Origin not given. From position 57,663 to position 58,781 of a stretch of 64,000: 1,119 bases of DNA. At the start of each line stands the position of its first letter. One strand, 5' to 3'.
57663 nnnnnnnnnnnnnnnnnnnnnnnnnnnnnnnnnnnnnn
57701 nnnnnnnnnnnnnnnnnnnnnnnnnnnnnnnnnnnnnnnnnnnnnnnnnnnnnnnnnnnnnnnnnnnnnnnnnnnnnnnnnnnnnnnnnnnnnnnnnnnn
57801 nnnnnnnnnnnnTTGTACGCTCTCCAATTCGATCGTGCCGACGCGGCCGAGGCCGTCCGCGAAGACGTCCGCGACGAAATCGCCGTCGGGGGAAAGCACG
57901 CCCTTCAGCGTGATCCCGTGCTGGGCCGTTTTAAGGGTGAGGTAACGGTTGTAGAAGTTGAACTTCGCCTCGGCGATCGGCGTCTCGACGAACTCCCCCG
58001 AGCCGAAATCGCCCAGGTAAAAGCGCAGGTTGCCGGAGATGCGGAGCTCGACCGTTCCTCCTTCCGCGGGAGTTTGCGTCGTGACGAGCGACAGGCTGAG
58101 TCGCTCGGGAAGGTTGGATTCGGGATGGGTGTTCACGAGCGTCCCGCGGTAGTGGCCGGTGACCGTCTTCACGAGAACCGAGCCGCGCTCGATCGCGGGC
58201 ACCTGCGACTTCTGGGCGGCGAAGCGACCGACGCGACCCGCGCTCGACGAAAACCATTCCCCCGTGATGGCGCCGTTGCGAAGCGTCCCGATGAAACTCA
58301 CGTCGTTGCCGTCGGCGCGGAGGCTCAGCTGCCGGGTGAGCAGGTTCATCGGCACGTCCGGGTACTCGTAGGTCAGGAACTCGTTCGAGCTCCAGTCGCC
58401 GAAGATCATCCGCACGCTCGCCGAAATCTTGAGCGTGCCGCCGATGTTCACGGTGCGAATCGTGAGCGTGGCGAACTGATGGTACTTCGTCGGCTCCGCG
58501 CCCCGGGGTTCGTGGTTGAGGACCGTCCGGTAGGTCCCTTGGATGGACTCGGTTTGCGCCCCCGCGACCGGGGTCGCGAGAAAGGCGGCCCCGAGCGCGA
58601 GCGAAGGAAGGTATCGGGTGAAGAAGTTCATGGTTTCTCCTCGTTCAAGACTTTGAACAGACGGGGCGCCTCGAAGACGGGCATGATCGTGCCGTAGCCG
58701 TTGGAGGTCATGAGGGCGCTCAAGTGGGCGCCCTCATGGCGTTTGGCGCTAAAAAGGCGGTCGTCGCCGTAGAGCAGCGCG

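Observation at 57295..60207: Family of tandemly duplicated secreted proteins sharing a ~130-aa module (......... ... GEW(F/Y)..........)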

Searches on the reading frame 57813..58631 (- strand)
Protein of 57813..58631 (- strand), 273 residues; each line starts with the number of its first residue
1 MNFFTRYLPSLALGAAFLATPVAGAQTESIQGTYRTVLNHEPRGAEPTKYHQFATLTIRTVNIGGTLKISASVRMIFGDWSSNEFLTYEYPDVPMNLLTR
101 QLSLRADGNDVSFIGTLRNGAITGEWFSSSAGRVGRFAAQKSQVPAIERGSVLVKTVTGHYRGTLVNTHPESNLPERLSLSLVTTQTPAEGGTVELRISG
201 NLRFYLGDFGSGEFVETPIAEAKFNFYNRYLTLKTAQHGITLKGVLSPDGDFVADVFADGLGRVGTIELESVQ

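Call 5: search_protein_families(library=pfam, proteins=[window:57813-58631:-], max_evalue=1)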
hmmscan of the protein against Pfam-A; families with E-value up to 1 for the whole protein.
window:57813-58631:- (273 aa): 0 families

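Call 8: find_homologous_proteins(query=window:57813-58631:-, max_evalue=0.01)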
Query window:57813-58631:- (273 aa): 102 proteins with E <= 0.01 among 3216 candidates.
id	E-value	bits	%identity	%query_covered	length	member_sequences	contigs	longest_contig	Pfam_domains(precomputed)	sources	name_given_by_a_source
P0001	7.7e-177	604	100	100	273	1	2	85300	-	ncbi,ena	-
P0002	4.2e-131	454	76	97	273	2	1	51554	-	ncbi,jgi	jgi:hypothetical protein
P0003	1.1e-127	443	76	97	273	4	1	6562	-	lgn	-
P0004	3.7e-126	438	77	92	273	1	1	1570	-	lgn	-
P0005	1.5e-123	429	70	100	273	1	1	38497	-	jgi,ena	-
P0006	2.2e-111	389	67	91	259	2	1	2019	-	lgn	-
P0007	6.3e-110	385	65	98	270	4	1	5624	-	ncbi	-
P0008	2.3e-108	380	64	98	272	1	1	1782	-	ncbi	-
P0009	5.8e-105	368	59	98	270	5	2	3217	-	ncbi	-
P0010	5.1e-103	362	63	92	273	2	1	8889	-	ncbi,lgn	-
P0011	7.1e-103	362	64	92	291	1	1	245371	-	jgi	-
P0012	1.1e-95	338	60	96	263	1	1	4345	-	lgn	-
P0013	3.2e-95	336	60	93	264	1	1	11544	-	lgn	-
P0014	4.0e-95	336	59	94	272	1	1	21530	-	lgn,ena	-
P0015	7.9e-94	332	58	99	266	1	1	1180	-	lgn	-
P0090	3.5e-74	267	50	98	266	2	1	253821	-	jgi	-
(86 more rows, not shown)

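Call 9: find_encoding_contigs(protein=window:57813-58631:-, flank=10000)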
Protein window:57813-58631:- (273 aa): 2 contigs read that carry it; 2 places shown.
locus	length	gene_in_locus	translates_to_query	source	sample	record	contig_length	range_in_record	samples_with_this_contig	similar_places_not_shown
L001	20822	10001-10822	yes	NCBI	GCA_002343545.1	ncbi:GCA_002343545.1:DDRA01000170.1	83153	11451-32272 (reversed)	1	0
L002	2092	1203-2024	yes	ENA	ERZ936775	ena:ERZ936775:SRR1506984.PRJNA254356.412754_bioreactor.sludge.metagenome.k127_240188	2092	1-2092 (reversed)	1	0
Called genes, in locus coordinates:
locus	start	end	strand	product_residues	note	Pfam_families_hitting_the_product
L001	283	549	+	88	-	PF01527:HTH_Tnp_1, PF13518:HTH_28 (weak)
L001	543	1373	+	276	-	PF13276:HTH_21, PF13333:rve_2 (faint), PF00665:rve, PF13683:rve_3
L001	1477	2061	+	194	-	PF04140:ICMT, PF04191:PEMT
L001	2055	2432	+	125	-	PF04237:YjbR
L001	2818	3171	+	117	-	-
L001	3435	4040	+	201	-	PF00665:rve, PF13683:rve_3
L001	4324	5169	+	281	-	-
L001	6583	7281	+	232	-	PF00881:Nitroreductase, PF14512:TM1586_NiRdase (faint)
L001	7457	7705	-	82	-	-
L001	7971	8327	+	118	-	-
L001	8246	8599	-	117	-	-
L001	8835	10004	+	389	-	-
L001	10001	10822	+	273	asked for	-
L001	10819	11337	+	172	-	-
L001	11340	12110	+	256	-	-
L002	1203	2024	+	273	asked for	-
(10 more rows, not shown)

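Call 11: find_encoding_contigs(protein=P0011, flank=8000, max_places=2)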
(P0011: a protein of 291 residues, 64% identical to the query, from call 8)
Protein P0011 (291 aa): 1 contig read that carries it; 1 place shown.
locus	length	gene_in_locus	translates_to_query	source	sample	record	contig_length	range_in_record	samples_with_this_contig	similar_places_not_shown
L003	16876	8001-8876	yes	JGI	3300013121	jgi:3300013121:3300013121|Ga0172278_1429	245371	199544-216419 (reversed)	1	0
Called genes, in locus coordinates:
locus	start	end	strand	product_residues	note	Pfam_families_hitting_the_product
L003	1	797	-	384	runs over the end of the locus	PF01497:Peripla_BP_2, PF17653:DUF5522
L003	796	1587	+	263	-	-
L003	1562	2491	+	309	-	PF01545:Cation_efflux, PF16916:ZT_dimer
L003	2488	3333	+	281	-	PF08282:Hydrolase_3 (faint)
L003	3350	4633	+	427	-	PF04307:YdjM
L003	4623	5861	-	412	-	PF02321:OEP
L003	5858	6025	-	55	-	-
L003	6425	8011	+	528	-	-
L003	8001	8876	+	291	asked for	-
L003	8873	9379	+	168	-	-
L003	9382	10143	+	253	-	-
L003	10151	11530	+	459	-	PF02321:OEP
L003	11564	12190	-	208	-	PF01545:Cation_efflux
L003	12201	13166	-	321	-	-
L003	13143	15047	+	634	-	PF00149:Metallophos (weak), PF02872:5_nucleotid_C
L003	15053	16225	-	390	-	PF00849:PseudoU_synth_2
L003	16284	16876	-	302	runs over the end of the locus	-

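Call 12: find_encoding_contigs(protein=P0002, flank=8000, max_places=2)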
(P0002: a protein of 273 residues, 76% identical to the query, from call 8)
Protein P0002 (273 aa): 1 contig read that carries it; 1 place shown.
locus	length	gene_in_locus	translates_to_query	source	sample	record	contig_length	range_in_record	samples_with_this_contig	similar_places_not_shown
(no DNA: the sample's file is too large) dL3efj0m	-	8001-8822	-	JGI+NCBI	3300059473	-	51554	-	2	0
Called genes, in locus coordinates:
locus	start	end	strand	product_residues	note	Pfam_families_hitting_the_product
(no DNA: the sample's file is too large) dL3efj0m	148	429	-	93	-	PF01527:HTH_Tnp_1, PF13384:HTH_23 (weak)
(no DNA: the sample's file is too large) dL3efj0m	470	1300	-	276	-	PF00403:HMA (weak), PF01545:Cation_efflux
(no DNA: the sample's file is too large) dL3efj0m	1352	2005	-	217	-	PF13462:Thioredoxin_4, PF00085:Thioredoxin (faint), PF01323:DSBA, PF13743:Thioredoxin_5 (faint)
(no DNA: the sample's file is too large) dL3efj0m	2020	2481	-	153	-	PF02600:DsbB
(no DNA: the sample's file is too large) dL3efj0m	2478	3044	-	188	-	PF01252:Peptidase_A8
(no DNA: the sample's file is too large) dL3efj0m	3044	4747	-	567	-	PF11412:DsbD_N (weak), PF02683:DsbD_TM, PF13386:DsbD_2, PF00085:Thioredoxin (weak), PF13098:Thioredoxin_2, PF13899:Thioredoxin_7 (weak)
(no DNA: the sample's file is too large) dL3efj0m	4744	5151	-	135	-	PF01022:HTH_5, PF12840:HTH_20 (weak)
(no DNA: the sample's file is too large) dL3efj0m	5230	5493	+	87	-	-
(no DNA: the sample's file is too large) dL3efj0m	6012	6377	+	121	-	-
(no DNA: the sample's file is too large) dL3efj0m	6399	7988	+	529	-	-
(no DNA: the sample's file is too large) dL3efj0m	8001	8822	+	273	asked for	-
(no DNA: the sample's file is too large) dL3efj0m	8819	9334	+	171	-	-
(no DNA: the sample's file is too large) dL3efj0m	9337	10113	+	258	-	-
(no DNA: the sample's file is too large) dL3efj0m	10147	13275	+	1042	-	PF00873:ACR_tran, PF02355:SecD_SecF_C (faint)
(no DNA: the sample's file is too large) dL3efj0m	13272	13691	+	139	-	-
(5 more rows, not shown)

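Call 13: find_encoding_contigs(protein=P0090, flank=8000, max_places=2)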
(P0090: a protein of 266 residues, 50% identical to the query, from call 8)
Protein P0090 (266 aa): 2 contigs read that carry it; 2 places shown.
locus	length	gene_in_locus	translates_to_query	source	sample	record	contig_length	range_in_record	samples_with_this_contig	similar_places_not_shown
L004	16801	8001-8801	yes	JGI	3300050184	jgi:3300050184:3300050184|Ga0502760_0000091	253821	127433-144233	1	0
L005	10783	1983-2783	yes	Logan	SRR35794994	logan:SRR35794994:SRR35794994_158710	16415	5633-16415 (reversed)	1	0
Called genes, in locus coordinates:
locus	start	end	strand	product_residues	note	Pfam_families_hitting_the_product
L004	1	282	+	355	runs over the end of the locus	-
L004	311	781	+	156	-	-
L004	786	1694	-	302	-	PF00950:ABC-3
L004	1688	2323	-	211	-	PF00005:ABC_tran, PF13304:AAA_21 (faint)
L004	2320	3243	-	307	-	PF01297:ZnuA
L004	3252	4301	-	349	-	-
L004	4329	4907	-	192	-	-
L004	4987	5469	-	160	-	-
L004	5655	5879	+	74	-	-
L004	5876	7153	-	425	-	PF00672:HAMP (weak), PF00512:HisKA, PF02518:HATPase_c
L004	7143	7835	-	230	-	PF00072:Response_reg, PF00486:Trans_reg_C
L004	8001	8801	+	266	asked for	-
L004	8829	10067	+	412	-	-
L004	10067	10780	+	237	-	-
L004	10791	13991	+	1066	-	PF00873:ACR_tran, PF03176:MMPL (weak)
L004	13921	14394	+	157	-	-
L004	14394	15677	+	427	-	PF02321:OEP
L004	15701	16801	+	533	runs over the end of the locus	-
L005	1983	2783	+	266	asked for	-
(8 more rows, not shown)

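Call 19: find_encoding_contigs(protein=P0005, flank=8000, max_places=2)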
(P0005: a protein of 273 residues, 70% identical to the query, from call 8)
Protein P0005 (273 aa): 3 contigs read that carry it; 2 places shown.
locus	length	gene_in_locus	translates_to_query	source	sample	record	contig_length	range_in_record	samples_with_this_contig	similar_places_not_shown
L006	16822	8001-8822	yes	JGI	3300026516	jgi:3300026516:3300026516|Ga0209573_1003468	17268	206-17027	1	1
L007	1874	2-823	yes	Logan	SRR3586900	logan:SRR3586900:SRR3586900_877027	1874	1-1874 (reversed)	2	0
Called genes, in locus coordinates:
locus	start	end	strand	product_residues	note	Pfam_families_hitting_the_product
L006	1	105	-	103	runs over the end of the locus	?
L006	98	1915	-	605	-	PF01935:DUF87 (weak), PF12846:AAA_10 (faint), PF13191:AAA_16 (weak), PF19044:P-loop_TraG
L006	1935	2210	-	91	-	-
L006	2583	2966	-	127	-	-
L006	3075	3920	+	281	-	-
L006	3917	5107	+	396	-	PF07690:MFS_1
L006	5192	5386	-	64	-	-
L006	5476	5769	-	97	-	PF12487:DUF3703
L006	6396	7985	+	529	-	-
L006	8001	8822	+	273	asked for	-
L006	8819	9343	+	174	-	-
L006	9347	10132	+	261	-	-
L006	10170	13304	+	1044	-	PF00873:ACR_tran, PF03176:MMPL (faint)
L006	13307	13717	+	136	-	-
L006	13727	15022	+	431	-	PF02321:OEP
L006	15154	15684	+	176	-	PF01545:Cation_efflux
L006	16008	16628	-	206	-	PF18153:Cap15_CD_rec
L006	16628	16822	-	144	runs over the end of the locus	?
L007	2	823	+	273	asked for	?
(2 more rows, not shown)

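Call 24: predict_structure(alignment_id=A1)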
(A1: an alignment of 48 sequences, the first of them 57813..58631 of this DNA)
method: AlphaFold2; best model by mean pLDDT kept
length: 273 residues; sequences in the alignment: 48
mean_pLDDT: 91.8   pTM: 0.80
mean pLDDT of the five models: 91.8, 90.6, 90.5, 90.1, 89.7
residues with pLDDT >= 90: 217; 70-90: 40; 50-70: 16; < 50: 0
segments of 3 or more residues with pLDDT < 50: none
pLDDT, mean of each block of 10 residues (from residue 1): 63 73 68 97 88 97 92 96 94 95 95 96 96 96 95 96 97 96 91 87 96 96 92 97 96 98 98 89
secondary structure, 60 per line:
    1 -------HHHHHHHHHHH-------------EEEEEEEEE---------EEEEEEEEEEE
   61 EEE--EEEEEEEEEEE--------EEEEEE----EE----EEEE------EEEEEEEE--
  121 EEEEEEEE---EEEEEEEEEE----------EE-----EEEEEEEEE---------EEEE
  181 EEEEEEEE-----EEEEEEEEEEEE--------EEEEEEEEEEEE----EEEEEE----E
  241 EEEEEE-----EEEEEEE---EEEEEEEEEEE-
elements in order: H8-18 E32-40 E50-63 E66-76 E85-90 E101-104 E111-118 E121-128 E132-141 E159-167 E177-188 E194-205 E214-225 E230-235 E240-246 E252-258 E262-272

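Call 27: search_protein_families(library=ncbifam, proteins=[window:57813-58631:-], max_evalue=0.1)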
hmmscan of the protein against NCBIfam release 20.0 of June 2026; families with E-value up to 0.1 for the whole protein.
window:57813-58631:- (273 aa): 1 family
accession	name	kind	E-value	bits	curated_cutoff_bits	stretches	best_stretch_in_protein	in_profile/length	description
NF051876.1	transXXX_HumD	equivalog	0.077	13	120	0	149-219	58-128/129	HumD family translesion DNA polymerase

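Call 29: fold_search(model_id=the predicted structure, library=pdb)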
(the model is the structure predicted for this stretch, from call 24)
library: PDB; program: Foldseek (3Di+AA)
matches with E <= 10: 900; with E <= 0.001: 6
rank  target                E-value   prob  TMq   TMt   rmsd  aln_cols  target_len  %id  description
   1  5yvf_C                1.5e-05  1.00  0.31  0.28  19.9       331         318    9  Crystal structure of BFA1 (released 2018-08-08)
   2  5yvf_A                1.7e-05  1.00  0.30  0.26  20.4       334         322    9  Crystal structure of BFA1 (released 2018-08-08)
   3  5yvf_B                4.6e-05  1.00  0.30  0.27  19.9       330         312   10  Crystal structure of BFA1 (released 2018-08-08)
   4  5yvf_D                2.5e-04  1.00  0.29  0.26  20.0       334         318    9  Crystal structure of BFA1 (released 2018-08-08)
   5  2ich_A                6.9e-04  0.93  0.19  0.17  16.5       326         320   11  CRYSTAL STRUCTURE OF A PUTATIVE ATTH (NE1406) FROM NITROSOMONAS EUROPAEA AT 2.00 A RESOLUTION (released 2006-10-03)
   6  1jju_A                9.6e-04  1.00  0.30  0.18  16.9       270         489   15  Structure of a Quinohemoprotein Amine Dehydrogenase with a Unique Redox Cofactor and Highly Unusual Crosslinking (released 2001-12-12)
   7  8hqz_L                2.3e-03  0.51  0.16  0.15  16.4       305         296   10  Baseplate of DT57C bacteriophage in the full state (released 2023-12-13)
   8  7ovp_A                6.8e-03  0.80  0.20  0.18  15.5       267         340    8  Crystal structure of the chemotactic adaptor protein CheF (released 2022-04-27)
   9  2gtl_N                1.3e-02  1.00  0.32  0.38   4.6       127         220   11  Lumbricus Erythrocruorin at 3.5A resolution (released 2006-07-18)
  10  2uv8_G                1.3e-02  0.13  0.11  0.03  19.9       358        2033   11  Crystal structure of yeast fatty acid synthase with stalled acyl carrier protein at 3.1 angstrom resolution (released 2007-04-17)
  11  5m3l_N                1.5e-02  1.00  0.32  0.39   4.3       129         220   10  Single-particle cryo-EM using alignment by classification (ABC): the structure of Lumbricus terrestris hemoglobin (released 2017-09-13)
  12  3wje_A                1.5e-02  0.85  0.18  0.29  17.3       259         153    9  Crystal structure of mutant nitrobindin M75W/H76L/Q96C/M148L/H158L (NB6) from Arabidopsis thaliana (released 2014-04-02)
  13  1ri6                  1.5e-02  0.30  0.14  0.12  20.4       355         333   10  Structure of a putative isomerase from E. coli (released 2003-11-25)
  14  4u8u_M                1.8e-02  1.00  0.34  0.40   4.1       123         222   10  The Crystallographic structure of the giant hemoglobin from Glossoscolex paulistus at 3.2 A resolution. (released 2015-06-10)
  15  9mr0_C                1.9e-02  0.77  0.24  0.22  19.4       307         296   11  Neisseria meningitidis haptoglobin-hemogloblin utilization protein A (released 2026-02-04)
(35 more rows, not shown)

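Call 35: find_related_loci(query=A1, collection=genome_contigs, flank=10000)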
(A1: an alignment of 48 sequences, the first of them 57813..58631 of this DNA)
Query A1 (273 aa) in genome_contigs; peptide patterns used: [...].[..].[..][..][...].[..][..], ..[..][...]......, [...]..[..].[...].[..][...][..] (x = any residue, [..] = any of these).
66 stretches matched a pattern; 29 encode a relative of the query (tblastn E <= 1e-3); 26 distinct loci.
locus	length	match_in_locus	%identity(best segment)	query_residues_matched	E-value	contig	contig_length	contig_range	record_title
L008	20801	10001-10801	64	3-273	2e-118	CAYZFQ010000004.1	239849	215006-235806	MAG TPA_asm: uncultured Bacteriovoracaceae bacterium isolate SRP296810_co1_92 genome assembly, contig: NODE_37_length_23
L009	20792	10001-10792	65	2-269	8e-117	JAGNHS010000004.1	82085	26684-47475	MAG: Proteobacteria bacterium isolate Gw_Eff_bin_446 Gw_Eff_377_length_82085_cov_6.162156, whole genome shotgun sequence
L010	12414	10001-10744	59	17-269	6e-98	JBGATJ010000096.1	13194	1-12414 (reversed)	MAG: Pseudobdellovibrionaceae bacterium isolate MAG_MBR_H10.48 MBRH10-48_opera_contig_14953, whole genome shotgun sequen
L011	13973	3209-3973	59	10-269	1e-95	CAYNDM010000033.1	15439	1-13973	MAG TPA_asm: uncultured Bacteriovoracaceae bacterium isolate SRP144015_co1_124 genome assembly, contig: NODE_1869_length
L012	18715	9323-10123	53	1-271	2e-93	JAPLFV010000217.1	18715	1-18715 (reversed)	MAG: Proteobacteria bacterium isolate LacPavin_0818_WC50_MAG_42_9 LacPavin_0818_WC50_scaffold_24233, whole genome shotgu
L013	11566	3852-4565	55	28-270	1e-88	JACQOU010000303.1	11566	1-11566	MAG: Deltaproteobacteria bacterium isolate NC_groundwater_1289_Ag_S-0.2um_48_23 S_p2_S4_coassembly_k141_2740325, whole g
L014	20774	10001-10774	54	4-268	2e-87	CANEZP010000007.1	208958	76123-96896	MAG: Bdellovibrionaceae bacterium isolate Jr-03apr18-63 genome assembly, contig: Jr-03apr18-C28, whole genome shotgun se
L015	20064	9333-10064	53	19-270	5e-86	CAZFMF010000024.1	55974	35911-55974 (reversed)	MAG TPA_asm: uncultured Pseudobdellovibrionaceae bacterium isolate SRP287051_co1_153 genome assembly, contig: NODE_1134_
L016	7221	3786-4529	52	19-271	1e-85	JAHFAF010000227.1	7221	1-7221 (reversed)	MAG: Bdellovibrionaceae bacterium isolate nzgw169 NODE_9037_length_7222_cov_3.059147, whole genome shotgun sequence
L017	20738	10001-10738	53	19-270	1e-84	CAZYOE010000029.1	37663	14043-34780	MAG TPA_asm: uncultured Pseudobdellovibrionaceae bacterium isolate SRP278252_co2_253 genome assembly, contig: NODE_2079_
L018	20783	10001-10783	48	3-273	1e-84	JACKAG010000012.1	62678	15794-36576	MAG: Deltaproteobacteria bacterium isolate HK-STAS-BDEL_B-1 HK-STAS-BDEL_B-1_12, whole genome shotgun sequence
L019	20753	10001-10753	52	13-270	2e-84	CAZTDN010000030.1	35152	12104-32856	MAG TPA_asm: uncultured Pseudobdellovibrionaceae bacterium isolate SRP219642_co5_573 genome assembly, contig: NODE_1605_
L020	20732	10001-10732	51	21-269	7e-84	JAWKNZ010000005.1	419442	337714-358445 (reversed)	MAG: Bdellovibrionota bacterium isolate ABC2.93 ABC2.93.fa-5, whole genome shotgun sequence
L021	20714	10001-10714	54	29-271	1e-83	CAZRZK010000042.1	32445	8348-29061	MAG TPA_asm: uncultured Pseudobdellovibrionaceae bacterium isolate SRP342105_co2_9 genome assembly, contig: NODE_1369_le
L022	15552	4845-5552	51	29-270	9e-82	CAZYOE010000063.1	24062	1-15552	MAG TPA_asm: uncultured Pseudobdellovibrionaceae bacterium isolate SRP278252_co2_253 genome assembly, contig: NODE_4176_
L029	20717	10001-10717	46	25-267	1e-67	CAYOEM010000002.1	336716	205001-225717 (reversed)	MAG TPA_asm: uncultured Polynucleobacter sp. isolate SRP124364_co1_148 genome assembly, contig: NODE_2_length_336716_cov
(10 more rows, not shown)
